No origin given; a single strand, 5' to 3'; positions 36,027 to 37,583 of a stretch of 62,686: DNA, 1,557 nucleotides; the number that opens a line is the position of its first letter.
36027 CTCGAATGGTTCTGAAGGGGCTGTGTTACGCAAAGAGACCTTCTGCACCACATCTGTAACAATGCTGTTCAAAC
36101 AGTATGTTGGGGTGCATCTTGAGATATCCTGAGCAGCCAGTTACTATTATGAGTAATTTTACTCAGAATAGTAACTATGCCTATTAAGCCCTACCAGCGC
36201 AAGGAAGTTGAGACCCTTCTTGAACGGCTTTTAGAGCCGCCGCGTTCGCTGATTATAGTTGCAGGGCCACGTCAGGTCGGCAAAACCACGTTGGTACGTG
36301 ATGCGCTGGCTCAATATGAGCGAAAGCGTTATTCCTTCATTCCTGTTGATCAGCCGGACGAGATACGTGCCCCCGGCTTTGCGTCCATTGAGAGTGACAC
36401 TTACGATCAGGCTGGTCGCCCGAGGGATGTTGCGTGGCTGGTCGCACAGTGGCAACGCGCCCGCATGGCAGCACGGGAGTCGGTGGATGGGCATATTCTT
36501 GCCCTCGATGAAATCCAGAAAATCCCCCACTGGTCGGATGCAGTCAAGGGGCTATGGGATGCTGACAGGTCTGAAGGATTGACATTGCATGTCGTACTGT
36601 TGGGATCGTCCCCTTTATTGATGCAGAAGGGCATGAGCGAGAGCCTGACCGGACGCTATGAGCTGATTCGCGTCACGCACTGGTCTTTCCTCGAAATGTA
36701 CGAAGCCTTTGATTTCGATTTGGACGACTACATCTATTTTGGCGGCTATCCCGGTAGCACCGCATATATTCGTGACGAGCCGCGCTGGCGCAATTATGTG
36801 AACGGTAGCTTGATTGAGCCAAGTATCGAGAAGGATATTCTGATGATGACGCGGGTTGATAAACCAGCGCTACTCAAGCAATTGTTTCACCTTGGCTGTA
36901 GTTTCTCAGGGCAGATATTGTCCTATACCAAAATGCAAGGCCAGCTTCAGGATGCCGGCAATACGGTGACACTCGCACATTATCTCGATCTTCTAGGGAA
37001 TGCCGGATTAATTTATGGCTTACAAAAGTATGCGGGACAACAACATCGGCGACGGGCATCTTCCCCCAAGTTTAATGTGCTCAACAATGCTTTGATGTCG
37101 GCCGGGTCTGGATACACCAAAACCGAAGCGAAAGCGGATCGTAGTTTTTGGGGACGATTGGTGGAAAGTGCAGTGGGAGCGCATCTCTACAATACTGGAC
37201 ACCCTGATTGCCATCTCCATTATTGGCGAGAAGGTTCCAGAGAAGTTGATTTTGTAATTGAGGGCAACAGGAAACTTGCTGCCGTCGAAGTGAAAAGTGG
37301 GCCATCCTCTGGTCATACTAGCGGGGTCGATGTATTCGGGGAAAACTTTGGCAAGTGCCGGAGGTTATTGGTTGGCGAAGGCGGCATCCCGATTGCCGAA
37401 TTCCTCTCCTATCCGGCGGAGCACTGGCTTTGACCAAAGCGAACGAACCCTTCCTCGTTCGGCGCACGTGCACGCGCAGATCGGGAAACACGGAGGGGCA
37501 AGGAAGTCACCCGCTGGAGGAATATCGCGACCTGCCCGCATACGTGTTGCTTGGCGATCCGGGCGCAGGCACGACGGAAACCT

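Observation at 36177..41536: Overlapping two-gene cassette: AAA/DUF4143 ATPase plus giant STAND-like NTPase with C-terminal nuclease motif (candidate undescribed defence-type system)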

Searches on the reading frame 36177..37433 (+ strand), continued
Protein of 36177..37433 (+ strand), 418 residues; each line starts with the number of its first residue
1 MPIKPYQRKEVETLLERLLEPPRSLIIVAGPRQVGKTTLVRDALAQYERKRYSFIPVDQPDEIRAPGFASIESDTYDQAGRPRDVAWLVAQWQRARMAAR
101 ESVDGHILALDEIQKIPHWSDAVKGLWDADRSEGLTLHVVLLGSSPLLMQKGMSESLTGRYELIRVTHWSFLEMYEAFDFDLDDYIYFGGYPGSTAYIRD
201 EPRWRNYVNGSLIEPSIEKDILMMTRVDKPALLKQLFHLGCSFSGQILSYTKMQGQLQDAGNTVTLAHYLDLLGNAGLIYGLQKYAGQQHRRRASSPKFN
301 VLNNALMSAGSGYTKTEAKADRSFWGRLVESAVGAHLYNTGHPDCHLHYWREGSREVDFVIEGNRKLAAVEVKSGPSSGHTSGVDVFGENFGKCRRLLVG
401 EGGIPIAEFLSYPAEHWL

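Call 109: search_protein_representatives(protein=window:36177-37430:+)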
Query: 418 residues. Proteins with E-value up to 0.001 (for the whole library): 6107; up to 1e-10: 2028; up to 1e-30: 513. The best 150 are listed.
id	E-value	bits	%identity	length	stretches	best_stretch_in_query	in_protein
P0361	1.5e-137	475.0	56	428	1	6-417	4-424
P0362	6.9e-136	469.6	56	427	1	6-418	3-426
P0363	2.8e-127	441.2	53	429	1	6-417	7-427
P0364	1.4e-124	432.3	56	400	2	83-418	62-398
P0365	1.4e-123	429.1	54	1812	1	6-418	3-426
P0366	3.2e-118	411.4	50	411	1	6-418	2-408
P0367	2.2e-116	405.3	49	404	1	5-417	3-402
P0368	4.9e-115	400.9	54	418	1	12-399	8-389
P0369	6.6e-113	393.9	48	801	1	5-418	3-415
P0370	4.5e-111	387.8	50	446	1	6-379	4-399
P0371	4.1e-110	384.7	48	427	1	5-418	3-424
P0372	5.4e-110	384.3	44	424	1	4-416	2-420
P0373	6.4e-110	384.1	49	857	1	4-417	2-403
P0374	1.4e-108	379.6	49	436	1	4-418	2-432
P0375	7.0e-108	377.3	47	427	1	5-417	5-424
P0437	2.5e-80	286.6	54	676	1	167-418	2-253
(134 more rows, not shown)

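Call 113: list_cluster_members(proteins=[P0365, P0369, P0373, P0437])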
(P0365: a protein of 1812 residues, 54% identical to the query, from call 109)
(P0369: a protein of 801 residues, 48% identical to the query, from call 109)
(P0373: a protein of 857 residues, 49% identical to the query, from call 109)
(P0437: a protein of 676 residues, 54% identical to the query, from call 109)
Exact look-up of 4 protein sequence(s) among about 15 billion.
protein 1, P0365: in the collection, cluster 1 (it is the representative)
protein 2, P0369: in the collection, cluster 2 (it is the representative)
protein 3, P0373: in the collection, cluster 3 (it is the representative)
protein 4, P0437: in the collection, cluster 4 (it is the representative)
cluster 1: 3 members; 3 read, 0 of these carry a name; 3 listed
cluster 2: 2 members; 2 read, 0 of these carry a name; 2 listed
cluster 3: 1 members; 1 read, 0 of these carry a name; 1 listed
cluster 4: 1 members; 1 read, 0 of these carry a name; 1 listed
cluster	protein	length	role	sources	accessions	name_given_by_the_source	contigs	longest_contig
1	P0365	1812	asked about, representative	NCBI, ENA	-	-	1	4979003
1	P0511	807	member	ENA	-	-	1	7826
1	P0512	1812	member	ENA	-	-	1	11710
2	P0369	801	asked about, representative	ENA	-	-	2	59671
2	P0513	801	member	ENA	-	-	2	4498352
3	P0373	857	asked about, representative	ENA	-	-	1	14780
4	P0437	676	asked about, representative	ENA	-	-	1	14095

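Call 114: find_encoding_contigs(protein=P0369, flank=7000, max_places=4)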
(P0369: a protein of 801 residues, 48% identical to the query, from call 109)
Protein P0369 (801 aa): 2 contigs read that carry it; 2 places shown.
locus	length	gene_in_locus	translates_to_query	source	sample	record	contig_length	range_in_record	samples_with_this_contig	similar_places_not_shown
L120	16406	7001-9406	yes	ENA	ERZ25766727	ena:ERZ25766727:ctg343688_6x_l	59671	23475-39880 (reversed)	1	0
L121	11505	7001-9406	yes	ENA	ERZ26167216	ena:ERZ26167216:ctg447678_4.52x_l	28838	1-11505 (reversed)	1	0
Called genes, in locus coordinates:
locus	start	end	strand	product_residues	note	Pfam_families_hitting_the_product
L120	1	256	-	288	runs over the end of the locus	PF19866:DUF6339 (weak)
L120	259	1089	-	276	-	-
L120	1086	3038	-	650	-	-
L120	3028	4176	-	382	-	PF00266:Aminotran_5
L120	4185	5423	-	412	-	-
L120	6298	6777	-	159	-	-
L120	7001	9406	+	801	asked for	PF13173:AAA_14, PF13635:DUF4143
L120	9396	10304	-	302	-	PF00892:EamA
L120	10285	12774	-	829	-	PF00144:Beta-lactamase, PF01427:Peptidase_M15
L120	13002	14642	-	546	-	PF03703:bPH_2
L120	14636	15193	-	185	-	PF03703:bPH_2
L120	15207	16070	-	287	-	PF10670:DUF4198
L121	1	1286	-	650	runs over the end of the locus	-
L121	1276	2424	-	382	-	PF00266:Aminotran_5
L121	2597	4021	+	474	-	PF13701:DDE_Tnp_1_4, PF01609:DDE_Tnp_1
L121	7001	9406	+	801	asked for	PF13173:AAA_14, PF13635:DUF4143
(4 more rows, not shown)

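Call 115: find_encoding_contigs(protein=P0365, flank=5000, max_places=3)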
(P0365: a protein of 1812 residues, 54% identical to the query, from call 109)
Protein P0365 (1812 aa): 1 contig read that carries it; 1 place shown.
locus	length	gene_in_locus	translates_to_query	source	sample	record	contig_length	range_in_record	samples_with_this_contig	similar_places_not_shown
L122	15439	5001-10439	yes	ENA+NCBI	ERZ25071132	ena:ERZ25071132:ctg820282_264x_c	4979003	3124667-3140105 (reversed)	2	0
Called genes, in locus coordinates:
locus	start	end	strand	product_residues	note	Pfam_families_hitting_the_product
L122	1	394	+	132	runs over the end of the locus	PF11731:Cdd1 (faint), PF14520:HHH_5 (weak), PF10391:DNA_pol_lambd_f (faint), PF14229:DUF4332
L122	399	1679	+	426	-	PF01408:GFO_IDH_MocA, PF22725:GFO_IDH_MocA_C3, PF02894:GFO_IDH_MocA_C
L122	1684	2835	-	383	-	-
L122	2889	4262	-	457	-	PF13360:PQQ_2, PF13570:Beta-prop_ACSF4 (faint), PF01011:PQQ (faint), PF13360:PQQ_2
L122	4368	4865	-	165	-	PF02870:Methyltransf_1N, PF01035:DNA_binding_1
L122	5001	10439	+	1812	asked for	PF00004:AAA (faint), PF13173:AAA_14, PF13191:AAA_16 (faint), PF13401:AAA_22 (faint), PF13635:DUF4143, PF28130:DUF8371 (faint)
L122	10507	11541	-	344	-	-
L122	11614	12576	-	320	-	PF06029:AlkA_N, PF00730:HhH-GPD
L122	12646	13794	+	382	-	PF08240:ADH_N (faint)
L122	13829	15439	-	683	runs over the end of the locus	-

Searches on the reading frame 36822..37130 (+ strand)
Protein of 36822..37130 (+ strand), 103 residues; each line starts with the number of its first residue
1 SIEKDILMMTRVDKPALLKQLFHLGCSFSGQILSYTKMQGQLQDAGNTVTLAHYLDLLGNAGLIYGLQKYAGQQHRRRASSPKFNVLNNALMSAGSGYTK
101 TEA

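Call 98: search_protein_families(library=pfam, proteins=[window:36822-37130:+], max_evalue=10)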
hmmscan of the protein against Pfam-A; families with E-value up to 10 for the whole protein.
window:36822-37130:+ (103 aa): 1 family
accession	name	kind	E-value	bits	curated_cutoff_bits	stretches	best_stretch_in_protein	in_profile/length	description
PF13635.12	DUF4143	-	7.6e-11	42.4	28.1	1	3-100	1-96/160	Domain of unknown function (DUF4143)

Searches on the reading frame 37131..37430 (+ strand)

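Call 98: search_protein_families(library=pfam, proteins=[window:37131-37430:+], max_evalue=10)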
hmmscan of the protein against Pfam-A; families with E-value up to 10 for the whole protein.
window:37131-37430:+ (100 aa): 3 families
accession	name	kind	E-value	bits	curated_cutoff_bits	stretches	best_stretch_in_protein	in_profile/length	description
PF13635.12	DUF4143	-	6.3e-12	46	28.1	1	3-57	102-160/160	Domain of unknown function (DUF4143)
PF14511.12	RE_EcoO109I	-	0.023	14.9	22.5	1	35-80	89-134/198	Type II restriction endonuclease EcoO109I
PF08378.17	NERD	-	0.13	13.2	22.1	1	28-58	28-60/111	Nuclease-related domain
